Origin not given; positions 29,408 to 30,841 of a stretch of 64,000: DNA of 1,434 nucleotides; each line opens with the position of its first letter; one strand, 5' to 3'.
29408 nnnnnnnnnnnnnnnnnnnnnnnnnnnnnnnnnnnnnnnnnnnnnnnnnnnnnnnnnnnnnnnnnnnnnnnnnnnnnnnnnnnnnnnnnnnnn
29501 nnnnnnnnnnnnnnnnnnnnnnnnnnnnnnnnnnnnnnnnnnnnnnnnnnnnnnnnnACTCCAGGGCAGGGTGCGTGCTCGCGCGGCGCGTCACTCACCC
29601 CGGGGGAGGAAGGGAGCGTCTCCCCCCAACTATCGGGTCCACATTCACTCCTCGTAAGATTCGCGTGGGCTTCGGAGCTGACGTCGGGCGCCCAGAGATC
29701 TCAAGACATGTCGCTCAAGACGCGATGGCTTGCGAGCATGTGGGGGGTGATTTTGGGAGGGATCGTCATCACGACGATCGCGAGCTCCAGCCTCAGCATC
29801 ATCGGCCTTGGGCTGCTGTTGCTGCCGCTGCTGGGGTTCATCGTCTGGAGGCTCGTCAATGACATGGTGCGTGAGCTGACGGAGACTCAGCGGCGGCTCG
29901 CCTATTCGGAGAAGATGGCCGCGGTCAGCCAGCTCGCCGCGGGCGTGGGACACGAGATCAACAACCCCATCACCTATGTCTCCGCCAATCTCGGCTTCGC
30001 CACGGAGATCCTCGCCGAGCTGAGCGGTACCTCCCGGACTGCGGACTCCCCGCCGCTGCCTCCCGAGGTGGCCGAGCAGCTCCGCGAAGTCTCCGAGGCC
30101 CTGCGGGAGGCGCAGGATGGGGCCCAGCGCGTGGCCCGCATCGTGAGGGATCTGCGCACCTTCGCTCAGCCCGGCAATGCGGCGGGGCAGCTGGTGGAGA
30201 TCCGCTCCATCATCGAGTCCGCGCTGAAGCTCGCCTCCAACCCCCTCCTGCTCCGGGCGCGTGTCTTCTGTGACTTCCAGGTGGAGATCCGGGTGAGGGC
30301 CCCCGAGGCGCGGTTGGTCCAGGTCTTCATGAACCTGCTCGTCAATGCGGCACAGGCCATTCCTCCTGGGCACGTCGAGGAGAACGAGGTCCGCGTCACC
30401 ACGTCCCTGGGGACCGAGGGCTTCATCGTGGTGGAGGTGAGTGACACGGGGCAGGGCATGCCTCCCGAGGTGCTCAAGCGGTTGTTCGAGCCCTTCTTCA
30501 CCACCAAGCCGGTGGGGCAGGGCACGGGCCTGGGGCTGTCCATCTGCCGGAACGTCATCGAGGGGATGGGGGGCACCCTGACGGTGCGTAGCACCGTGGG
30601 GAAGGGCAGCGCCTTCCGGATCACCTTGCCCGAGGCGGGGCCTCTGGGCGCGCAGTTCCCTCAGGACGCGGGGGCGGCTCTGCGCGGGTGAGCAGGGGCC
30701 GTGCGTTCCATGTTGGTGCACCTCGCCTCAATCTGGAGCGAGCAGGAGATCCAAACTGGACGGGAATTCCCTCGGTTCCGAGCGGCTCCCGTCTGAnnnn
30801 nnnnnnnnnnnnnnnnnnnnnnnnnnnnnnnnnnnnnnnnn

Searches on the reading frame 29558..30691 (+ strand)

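Call 12: search_protein_families(library=pfam, proteins=[window:29558-30691:+], max_evalue=0.001)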
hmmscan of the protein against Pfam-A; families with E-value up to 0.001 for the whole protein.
window:29558-30691:+ (377 aa): 2 families
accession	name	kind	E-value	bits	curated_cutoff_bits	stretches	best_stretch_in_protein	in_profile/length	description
PF02518.31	HATPase_c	-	2e-28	99.5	26.4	1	250-360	3-110/111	Histidine kinase-, DNA gyrase B-, and HSP90-like ATPase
PF00512.31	HisKA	-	9.5e-07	29.2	26.9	1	123-205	2-63/66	His Kinase A (phospho-acceptor) domain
